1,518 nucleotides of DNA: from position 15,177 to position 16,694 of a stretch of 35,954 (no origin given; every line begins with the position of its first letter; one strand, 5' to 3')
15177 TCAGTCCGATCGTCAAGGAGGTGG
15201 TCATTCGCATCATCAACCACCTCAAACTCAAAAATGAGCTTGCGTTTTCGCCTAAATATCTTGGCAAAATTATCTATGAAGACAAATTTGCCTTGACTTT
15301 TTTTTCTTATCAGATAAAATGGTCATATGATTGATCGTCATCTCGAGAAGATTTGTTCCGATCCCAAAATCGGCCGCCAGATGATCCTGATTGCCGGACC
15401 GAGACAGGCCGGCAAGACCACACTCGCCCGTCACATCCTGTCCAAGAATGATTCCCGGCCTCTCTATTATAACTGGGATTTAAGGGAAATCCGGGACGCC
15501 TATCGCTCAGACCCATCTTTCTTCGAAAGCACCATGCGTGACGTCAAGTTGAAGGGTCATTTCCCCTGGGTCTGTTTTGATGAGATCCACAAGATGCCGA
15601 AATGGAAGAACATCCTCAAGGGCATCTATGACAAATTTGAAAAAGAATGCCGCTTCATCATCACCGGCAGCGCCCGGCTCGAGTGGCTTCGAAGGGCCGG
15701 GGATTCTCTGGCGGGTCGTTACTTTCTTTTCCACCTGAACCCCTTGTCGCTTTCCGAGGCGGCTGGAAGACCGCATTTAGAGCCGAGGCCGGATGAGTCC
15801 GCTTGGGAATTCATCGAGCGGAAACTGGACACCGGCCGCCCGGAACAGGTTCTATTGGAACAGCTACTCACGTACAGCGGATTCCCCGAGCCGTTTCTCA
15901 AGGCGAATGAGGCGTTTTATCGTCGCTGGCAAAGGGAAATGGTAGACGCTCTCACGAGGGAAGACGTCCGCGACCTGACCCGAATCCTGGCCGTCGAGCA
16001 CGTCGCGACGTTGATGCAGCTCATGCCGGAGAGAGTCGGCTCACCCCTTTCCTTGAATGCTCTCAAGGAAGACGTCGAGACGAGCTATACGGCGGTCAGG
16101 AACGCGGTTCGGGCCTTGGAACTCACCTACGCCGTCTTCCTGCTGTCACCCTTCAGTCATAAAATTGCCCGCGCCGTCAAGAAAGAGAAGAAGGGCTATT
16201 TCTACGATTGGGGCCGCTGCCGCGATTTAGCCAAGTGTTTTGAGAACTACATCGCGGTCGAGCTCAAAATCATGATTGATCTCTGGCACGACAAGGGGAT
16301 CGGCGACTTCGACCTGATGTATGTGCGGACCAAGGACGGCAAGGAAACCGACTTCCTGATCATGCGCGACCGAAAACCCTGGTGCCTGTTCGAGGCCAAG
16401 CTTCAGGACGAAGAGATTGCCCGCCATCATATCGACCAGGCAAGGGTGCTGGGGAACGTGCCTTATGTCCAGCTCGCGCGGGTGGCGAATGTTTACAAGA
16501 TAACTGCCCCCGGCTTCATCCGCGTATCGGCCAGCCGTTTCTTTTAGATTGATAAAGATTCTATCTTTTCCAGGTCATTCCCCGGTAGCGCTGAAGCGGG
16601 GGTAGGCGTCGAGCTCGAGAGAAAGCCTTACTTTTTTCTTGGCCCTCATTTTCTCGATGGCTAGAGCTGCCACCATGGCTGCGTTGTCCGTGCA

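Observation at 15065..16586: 1.5-kb insertion bounded by a 25/26-nt direct repeat, dropped into the tail-to-tail overlap of two genes and regenerating both 3' ends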

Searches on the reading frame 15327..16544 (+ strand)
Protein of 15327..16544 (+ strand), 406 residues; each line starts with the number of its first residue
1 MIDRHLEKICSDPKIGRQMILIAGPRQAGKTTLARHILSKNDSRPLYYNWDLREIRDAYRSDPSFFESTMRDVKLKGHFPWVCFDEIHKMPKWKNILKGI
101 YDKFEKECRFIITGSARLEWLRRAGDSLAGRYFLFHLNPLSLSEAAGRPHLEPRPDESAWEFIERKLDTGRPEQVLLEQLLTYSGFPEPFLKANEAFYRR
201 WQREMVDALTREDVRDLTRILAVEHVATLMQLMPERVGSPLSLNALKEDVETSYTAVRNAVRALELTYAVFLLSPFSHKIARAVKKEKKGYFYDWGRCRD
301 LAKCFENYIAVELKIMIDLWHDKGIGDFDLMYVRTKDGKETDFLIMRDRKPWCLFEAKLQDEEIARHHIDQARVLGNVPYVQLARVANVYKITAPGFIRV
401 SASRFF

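Call 4: search_protein_families(library=pfam, proteins=[window:15327-16544:+], max_evalue=0.1)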
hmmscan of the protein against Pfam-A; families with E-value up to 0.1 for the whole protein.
window:15327-16544:+ (406 aa): 9 families
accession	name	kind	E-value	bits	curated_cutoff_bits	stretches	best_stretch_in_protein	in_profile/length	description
PF13173.12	AAA_14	-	2.1e-27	96.1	27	1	17-144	2-127/129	AAA domain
PF13635.12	DUF4143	-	2.4e-18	66.8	28.1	1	212-359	2-159/160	Domain of unknown function (DUF4143)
PF13401.12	AAA_22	-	0.00043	21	27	1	16-110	4-64/130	AAA domain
PF00004.35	AAA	-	0.0037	18.1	21.2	1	20-106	1-97/131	ATPase family associated with various cellular activities (AAA)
PF13191.12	AAA_16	-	0.0057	17.6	32.6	1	6-43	12-50/167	AAA ATPase domain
PF01637.24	ATPase_2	-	0.0092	16.3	33.2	1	17-60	20-65/225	ATPase domain predominantly from Archaea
PF20720.3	nSTAND3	-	0.02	15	27.2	1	18-59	18-61/155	Novel STAND NTPase 3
PF05621.17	TniB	-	0.04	13.8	22.4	1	4-42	21-60/189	Bacterial TniB protein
PF13479.12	AAA_24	-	0.09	13.1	27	0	18-50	3-30/195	AAA domain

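Call 5: search_protein_families(library=ncbifam, proteins=[window:15327-16544:+], max_evalue=0.1)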
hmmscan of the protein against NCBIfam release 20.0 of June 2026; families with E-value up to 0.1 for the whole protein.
window:15327-16544:+ (406 aa): 2 families
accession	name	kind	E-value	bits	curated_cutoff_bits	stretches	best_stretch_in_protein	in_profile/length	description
NF005115.0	PRK06547.1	equivalog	0.038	13.4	173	0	16-40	14-38/172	hypothetical protein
NF006746.0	PRK09270.1-5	subfamily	0.048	12.6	250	0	15-38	19-42/210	nucleoside/nucleotide kinase family protein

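Call 9: search_protein_families(library=padloc, proteins=[window:15327-16544:+], max_evalue=0.1)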
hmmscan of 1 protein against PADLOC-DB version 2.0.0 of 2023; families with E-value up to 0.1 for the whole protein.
window:15327-16544:+ (406 aa): 8 families
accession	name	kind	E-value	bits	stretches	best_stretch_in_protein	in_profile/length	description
PDLC04790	PDC-S01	-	3.4e-50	169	1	2-361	12-369/422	-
PDLC04789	PDC-S01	-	2.2e-43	146.7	1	1-363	1-344/375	-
PDLC04787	PDC-S01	-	9.8e-32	108.3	1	11-350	21-349/412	-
PDLC04791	PDC-S01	-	1.5e-16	58.1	1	17-144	19-149/395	-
PDLC04788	PDC-S01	-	9.9e-07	26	1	16-304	18-313/448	-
PDLC04786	PDC-S01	-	3.2e-06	24.2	1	17-144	20-152/439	-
PDLC04792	PDC-S01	-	7.5e-06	22.8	1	16-115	18-121/452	-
PDLC04140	mad8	-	0.0018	15.8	1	18-45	28-57/314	mads_8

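Call 11: find_encoding_contigs(protein=window:15327-16544:+, flank=6000, max_places=10)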
Protein window:15327-16544:+ (406 aa): no gene with exactly this product is on record in the collection.

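Call 33: find_homologous_proteins(query=window:15327-16544:+, max_evalue=1e-30)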
Query window:15327-16544:+ (406 aa): 5085 proteins with E <= 1e-30 among 8000 candidates; the best 120 are listed.
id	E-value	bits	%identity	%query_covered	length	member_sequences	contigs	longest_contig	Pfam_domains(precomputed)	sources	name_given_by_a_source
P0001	2.5e-254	861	91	100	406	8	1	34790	PF13173.13,PF13635.13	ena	-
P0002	4.7e-251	851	90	100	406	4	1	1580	PF13173.13,PF13635.13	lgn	-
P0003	1.7e-246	836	87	100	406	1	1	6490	PF13173.13,PF13635.13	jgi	-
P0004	3.5e-246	835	87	100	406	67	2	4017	PF13173.13,PF13635.13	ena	-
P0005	2.0e-243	825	86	100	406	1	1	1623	PF13173.13,PF13635.13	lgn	-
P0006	3.0e-240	815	85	100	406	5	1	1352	PF13173.13,PF13635.13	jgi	-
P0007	6.5e-229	778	81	100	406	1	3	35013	PF13173.13,PF13635.13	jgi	jgi:hypothetical protein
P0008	8.8e-223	757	80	100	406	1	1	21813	PF13173.13,PF13635.13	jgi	jgi:uncharacterized protein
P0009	5.9e-222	755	79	100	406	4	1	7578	PF13173.13,PF13635.13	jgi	-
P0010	5.6e-219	745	78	100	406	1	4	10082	PF13173.13,PF13635.13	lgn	-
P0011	1.6e-218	743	79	100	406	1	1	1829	PF13173.13,PF13635.13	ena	-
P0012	1.1e-214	731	78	100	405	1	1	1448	PF13173.13,PF13635.13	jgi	jgi:hypothetical protein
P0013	1.5e-212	724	76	100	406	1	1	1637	PF13173.13,PF13635.13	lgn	-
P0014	3.5e-212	723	75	100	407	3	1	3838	PF13173.13,PF13635.13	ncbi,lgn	-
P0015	5.1e-211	719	74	100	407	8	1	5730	PF13173.13,PF13635.13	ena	-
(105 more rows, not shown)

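Call 34: find_encoding_contigs(protein=P0001, flank=6000, max_places=4)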
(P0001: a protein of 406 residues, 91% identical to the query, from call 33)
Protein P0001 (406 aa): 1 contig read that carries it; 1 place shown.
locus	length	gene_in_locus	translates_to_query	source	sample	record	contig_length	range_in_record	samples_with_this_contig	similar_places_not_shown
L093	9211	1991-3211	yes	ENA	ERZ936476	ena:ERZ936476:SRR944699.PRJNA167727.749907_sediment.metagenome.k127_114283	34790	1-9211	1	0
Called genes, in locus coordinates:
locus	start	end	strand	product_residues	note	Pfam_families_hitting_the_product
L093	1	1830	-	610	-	?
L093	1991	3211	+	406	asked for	PF13173:AAA_14, PF13635:DUF4143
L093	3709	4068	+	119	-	-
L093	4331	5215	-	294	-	PF00106:adh_short, PF13561:adh_short_C2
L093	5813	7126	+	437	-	PF00884:Sulfatase, PF01663:Phosphodiest, PF16347:SGSH_C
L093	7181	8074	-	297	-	PF00930:DPPIV_N (faint), PF26550:Tricorn_2nd (faint), PF26549:Tricorn_N, PF07676:PD40 (weak), PF26549:Tricorn_N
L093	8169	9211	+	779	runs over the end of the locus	PF01564:Spermine_synth (weak)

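Call 35: find_encoding_contigs(protein=P0007, flank=6000, max_places=4)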
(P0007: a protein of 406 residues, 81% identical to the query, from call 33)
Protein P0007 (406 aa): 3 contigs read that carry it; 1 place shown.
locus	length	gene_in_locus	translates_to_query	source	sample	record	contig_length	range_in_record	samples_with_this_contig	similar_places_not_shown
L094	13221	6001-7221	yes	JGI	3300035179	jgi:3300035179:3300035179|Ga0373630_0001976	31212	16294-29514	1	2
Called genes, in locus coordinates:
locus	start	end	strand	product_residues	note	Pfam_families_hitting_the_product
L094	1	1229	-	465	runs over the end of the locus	PF01637:ATPase_2, PF13173:AAA_14, PF03008:DUF234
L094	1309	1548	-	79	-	-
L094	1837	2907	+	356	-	PF04055:Radical_SAM, PF13353:Fer4_12 (weak)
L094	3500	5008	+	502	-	PF00069:Pkinase, PF07714:PK_Tyr_Ser-Thr, PF00515:TPR_1 (faint), PF07719:TPR_2 (faint), PF13181:TPR_8 (faint), PF13424:TPR_12 (faint), PF13432:TPR_16, PF14559:TPR_19 (weak), +7 more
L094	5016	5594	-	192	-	-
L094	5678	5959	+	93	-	PF07676:PD40 (weak)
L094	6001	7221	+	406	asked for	PF13173:AAA_14, PF13635:DUF4143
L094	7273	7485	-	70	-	PF05016:ParE_toxin (weak)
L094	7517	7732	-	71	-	PF05509:TraY (weak)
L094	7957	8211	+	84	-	-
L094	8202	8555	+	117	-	PF02452:PemK_toxin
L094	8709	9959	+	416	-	PF13173:AAA_14, PF13635:DUF4143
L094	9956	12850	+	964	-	PF25390:WD40_RLD, PF25384:Alsin_RLD (faint), PF25390:WD40_RLD, PF13540:RCC1_2, PF00415:RCC1, PF13540:RCC1_2, PF00415:RCC1, PF13540:RCC1_2 (weak)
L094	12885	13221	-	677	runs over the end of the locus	?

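Call 36: find_encoding_contigs(protein=P0008, flank=6000, max_places=4)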
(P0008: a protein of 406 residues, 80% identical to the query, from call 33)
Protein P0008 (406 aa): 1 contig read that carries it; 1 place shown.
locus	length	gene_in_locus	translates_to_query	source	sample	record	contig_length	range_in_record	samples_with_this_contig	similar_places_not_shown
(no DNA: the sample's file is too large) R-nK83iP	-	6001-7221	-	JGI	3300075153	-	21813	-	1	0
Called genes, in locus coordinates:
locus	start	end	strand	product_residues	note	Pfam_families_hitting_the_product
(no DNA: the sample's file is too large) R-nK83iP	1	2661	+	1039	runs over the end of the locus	PF00069:Pkinase, PF01636:APH (faint), PF07714:PK_Tyr_Ser-Thr, PF03109:ABC1, PF12569:NatA_aux_su (faint), PF07719:TPR_2 (faint), PF13432:TPR_16 (weak), PF14559:TPR_19 (weak), +10 more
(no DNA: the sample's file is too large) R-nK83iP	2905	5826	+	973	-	PF13620:CarboxypepD_reg, PF13715:CarbopepD_reg_2 (weak), PF25183:OMP_b-brl_4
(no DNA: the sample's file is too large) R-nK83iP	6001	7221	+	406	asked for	PF13173:AAA_14, PF13635:DUF4143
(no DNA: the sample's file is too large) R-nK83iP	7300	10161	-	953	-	PF13240:Zn_Ribbon_1 (weak), PF00069:Pkinase, PF01636:APH (faint), PF07714:PK_Tyr_Ser-Thr, PF03109:ABC1, PF07676:PD40 (faint), PF26550:Tricorn_2nd, PF26549:Tricorn_N (weak), +1 more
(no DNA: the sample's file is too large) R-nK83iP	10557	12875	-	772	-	-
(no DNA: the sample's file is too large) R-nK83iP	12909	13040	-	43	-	-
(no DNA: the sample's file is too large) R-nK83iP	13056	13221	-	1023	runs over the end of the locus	PF13240:Zn_Ribbon_1 (weak), PF00069:Pkinase, PF07714:PK_Tyr_Ser-Thr, PF03109:ABC1 (weak), PF14531:Kinase-like (weak), PF03781:FGE-sulfatase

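Call 39: find_encoding_contigs(protein=P0003, flank=4000, max_places=4)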
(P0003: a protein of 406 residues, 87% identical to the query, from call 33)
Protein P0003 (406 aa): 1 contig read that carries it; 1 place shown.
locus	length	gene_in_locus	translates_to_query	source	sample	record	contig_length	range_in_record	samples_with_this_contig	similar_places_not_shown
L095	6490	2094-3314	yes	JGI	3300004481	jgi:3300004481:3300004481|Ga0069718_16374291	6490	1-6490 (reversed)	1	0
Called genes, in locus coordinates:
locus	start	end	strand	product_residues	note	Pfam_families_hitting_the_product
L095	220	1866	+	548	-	PF14561:TPR_20 (faint), PF13432:TPR_16, PF14559:TPR_19, PF13414:TPR_11, PF13414:TPR_11 (weak), PF00515:TPR_1, PF07719:TPR_2 (weak), PF13414:TPR_11, +16 more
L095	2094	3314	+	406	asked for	PF13173:AAA_14, PF13635:DUF4143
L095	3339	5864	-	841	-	PF03781:FGE-sulfatase, PF00326:Peptidase_S9 (faint)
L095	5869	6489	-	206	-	?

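Call 40: find_encoding_contigs(protein=P0004, flank=4000, max_places=4)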
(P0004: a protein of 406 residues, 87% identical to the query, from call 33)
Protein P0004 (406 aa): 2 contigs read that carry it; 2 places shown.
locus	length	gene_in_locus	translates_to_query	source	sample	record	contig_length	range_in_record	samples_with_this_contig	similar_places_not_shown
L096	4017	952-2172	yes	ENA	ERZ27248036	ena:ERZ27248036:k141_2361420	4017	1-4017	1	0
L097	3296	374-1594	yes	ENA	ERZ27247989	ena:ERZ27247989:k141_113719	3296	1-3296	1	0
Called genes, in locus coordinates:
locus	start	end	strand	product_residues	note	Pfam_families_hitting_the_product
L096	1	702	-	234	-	?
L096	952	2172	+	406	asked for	PF13173:AAA_14, PF13635:DUF4143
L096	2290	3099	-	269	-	PF00398:RrnaAD, PF13649:Methyltransf_25 (faint)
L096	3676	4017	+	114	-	?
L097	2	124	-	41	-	?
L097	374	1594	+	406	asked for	PF13173:AAA_14, PF13635:DUF4143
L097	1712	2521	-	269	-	PF00398:RrnaAD, PF13649:Methyltransf_25 (faint)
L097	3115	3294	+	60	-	?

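Call 41: find_encoding_contigs(protein=P0009, flank=5000, max_places=4)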
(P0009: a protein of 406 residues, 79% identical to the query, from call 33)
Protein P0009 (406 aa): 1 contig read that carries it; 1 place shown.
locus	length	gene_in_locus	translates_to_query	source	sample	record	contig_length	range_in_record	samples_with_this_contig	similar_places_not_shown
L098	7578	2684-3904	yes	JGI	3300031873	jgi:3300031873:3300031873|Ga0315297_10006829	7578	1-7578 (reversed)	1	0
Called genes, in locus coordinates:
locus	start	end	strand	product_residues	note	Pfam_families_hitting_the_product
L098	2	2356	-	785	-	?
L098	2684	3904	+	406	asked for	PF13173:AAA_14, PF13635:DUF4143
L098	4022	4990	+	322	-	PF00561:Abhydrolase_1, PF12697:Abhydrolase_6 (weak), PF12146:Hydrolase_4 (faint)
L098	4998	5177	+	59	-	-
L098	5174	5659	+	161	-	PF19502:DUF6036 (weak)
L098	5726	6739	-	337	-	PF00398:RrnaAD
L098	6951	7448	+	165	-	PF00072:Response_reg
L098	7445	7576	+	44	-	?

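Call 61: search_solved_structures(query=A2, max_evalue=1)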
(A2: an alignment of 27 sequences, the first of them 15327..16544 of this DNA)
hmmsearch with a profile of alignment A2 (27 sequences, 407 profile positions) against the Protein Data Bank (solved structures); distinct sequences matched with E-value up to 1: 39.
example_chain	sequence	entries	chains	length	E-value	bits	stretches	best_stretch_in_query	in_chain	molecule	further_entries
1p3i_B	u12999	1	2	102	0.26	13.1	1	195-270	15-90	Histone H4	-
6emw_D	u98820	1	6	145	0.35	12.6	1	95-214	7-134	ATP-dependent Clp protease ATP-binding subunit ClpC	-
6muo_B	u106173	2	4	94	0.51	12.1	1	195-270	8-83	Histone H4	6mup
3azj_B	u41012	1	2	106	0.58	11.9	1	195-270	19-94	Histone H4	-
7k6q_B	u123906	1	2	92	0.6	11.9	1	196-270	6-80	Histone H4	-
3azl_B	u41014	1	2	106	0.61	11.9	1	195-270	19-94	Histone H4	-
1p3g_B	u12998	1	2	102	0.61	11.8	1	195-270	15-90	Histone H4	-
6c0w_B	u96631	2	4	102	0.62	11.8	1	195-270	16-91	Histone H4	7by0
10gj_B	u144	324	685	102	0.62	11.8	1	195-270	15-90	Histone H4 | H4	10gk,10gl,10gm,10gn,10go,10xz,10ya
7v6q_C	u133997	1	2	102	0.62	11.8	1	195-270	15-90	Histone H4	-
2pyo_B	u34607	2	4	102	0.62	11.8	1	195-270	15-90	Histone H4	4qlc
8jla_B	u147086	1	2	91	0.63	11.8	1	196-270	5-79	Histone H4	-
2hio_D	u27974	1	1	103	0.63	11.8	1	195-270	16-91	PROTEIN (HISTONE H4)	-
3azn_B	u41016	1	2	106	0.63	11.8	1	195-270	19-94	Histone H4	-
3azk_B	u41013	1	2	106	0.63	11.8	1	195-270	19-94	Histone H4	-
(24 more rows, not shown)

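Call 70: predict_structure(alignment_id=A2)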
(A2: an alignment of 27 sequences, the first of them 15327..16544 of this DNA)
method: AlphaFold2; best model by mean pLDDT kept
length: 406 residues; sequences in the alignment: 27
mean_pLDDT: 79.1   pTM: 0.70
mean pLDDT of the five models: 79.1, 77.8, 64.6, 64.2, 63.9
residues with pLDDT >= 90: 129; 70-90: 185; 50-70: 56; < 50: 36
segments of 3 or more residues with pLDDT < 50: 1-6, 14-16, 116-136, 280-284
pLDDT, mean of each block of 10 residues (from residue 1): 44 57 61 82 91 91 87 85 86 75 80 58 33 46 83 92 90 92 73 69 68 58 77 84 78 83 78 77 65 87 95 90 85 85 94 97 94 93 96 93 95
secondary structure, 60 per line:
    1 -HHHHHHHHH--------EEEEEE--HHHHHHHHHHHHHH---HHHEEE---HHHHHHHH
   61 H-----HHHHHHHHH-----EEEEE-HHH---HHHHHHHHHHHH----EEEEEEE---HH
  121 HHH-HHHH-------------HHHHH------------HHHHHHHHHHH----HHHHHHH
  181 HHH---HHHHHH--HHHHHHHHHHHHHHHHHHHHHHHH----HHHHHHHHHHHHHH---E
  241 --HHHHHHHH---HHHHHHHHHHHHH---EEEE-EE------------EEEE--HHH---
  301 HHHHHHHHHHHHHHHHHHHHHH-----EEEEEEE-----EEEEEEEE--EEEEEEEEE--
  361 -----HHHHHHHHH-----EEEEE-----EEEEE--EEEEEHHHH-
elements in order: H2-10 E19-24 H27-40 E47-49 H53-61 H67-75 E81-85 H93-104 E109-115 H119-123 H125-128 H142-146 H159-169 H174-183 H187-192 H195-218 H223-236 H243-250 H254-266 E270-273 E289-292 H301-322 E328-334 E340-347 E350-358 H366-374 E380-384 E390-394 E397-401 H402-405

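Call 73: find_encoding_contigs(protein=P0002, flank=2000, max_places=4)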
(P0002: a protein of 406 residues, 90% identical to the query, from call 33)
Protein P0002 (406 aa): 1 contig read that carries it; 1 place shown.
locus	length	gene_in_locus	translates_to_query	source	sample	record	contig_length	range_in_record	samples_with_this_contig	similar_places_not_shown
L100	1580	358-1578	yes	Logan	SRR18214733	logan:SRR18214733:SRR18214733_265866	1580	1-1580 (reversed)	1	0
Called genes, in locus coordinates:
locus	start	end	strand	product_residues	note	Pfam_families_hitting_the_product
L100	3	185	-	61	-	?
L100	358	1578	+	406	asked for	PF13173:AAA_14, PF13635:DUF4143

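Call 74: find_encoding_contigs(protein=P0005, flank=2000, max_places=4)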
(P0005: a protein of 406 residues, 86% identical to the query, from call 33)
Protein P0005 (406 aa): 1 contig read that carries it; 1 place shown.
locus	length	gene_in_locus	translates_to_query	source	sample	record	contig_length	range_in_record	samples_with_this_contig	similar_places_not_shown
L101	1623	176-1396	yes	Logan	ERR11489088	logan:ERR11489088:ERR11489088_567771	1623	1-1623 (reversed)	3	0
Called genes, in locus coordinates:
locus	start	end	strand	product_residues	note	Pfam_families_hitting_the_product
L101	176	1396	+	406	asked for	PF13173:AAA_14, PF13635:DUF4143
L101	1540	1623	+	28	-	?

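Call 76: fold_search(model_id=the predicted structure, library=pdb)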
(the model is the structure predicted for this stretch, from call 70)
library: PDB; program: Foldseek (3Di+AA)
matches with E <= 10: 1064; with E <= 0.001: 4
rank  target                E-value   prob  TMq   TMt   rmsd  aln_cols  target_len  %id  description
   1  9cc8_A                8.4e-05  1.00  0.28  0.16  13.4       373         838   16  Hexameric state of the NRC4 resistosome (released 2024-09-11)
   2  2v1u_A                1.2e-04  1.00  0.24  0.25  16.8       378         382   17  STRUCTURE OF THE AEROPYRUM PERNIX ORC1 PROTEIN IN COMPLEX WITH DNA (released 2007-09-18)
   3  3pfi_B                4.0e-04  0.93  0.19  0.23  16.4       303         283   13  2.7 Angstrom resolution crystal structure of a probable holliday junction DNA helicase (ruvB) from Campylobacter jejun (released 2010-11-10)
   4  8zwo_C                5.3e-04  0.99  0.22  0.27  15.4       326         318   15  Structure of CTF18-PCNA with ATP (released 2025-06-18)
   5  8thb_C                1.4e-03  0.84  0.19  0.22  18.2       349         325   13  Structure of the Saccharomyces cerevisiae PCNA clamp unloader Elg1-RFC complex (released 2024-05-22)
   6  2qby_B                1.5e-03  0.87  0.21  0.22  17.8       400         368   10  Crystal structure of a heterodimer of Cdc6/Orc1 initiators bound to origin DNA (from S. solfataricus) (released 2007-09-11)
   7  8uk9_D                2.2e-03  0.96  0.21  0.26  15.4       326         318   16  Structure of T4 Bacteriophage clamp loader mutant D110C bound to the T4 clamp, primer-template DNA, and ATP analog (released 2023-12-13)
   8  8dr1_C                2.4e-03  0.97  0.22  0.27  15.6       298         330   16  Consensus closed state of RFC:PCNA bound to a 3' ss/dsDNA junction (DNA2) (released 2022-08-17)
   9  8dr0_C                3.2e-03  0.93  0.21  0.25  15.7       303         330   14  Closed state of RFC:PCNA bound to a 3' ss/dsDNA junction (released 2022-08-24)
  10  3j2t_A                3.2e-03  0.82  0.22  0.10  14.9       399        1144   11  An improved model of the human apoptosome (released 2013-04-10)
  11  6j6i_C                3.3e-03  0.57  0.20  0.12  18.0       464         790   12  Reconstitution and structure of a plant NLR resistosome conferring immunity (released 2019-03-20)
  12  8uii_C                3.9e-03  0.92  0.21  0.26  15.7       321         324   14  Cryo-EM map of human clamp-clamp loader ATAD5-RFC-closed PCNA complex in intermediate state 1 (released 2024-05-29)
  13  3u61_E                4.4e-03  0.97  0.24  0.33  14.3       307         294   16  Structure of T4 Bacteriophage Clamp Loader Bound To Closed Clamp, DNA and ATP Analog and ADP (released 2012-01-04)
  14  8dr4_C                5.7e-03  0.92  0.22  0.26  15.7       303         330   16  Open state of RFC:PCNA bound to a 3' ss/dsDNA junction (DNA2) without NTD (released 2022-08-17)
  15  6vvo_C                6.0e-03  0.84  0.20  0.25  15.7       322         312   13  Structure of the human clamp loader (Replication Factor C, RFC) bound to the sliding clamp (Proliferating Cell Nuclear (released 2020-02-26)
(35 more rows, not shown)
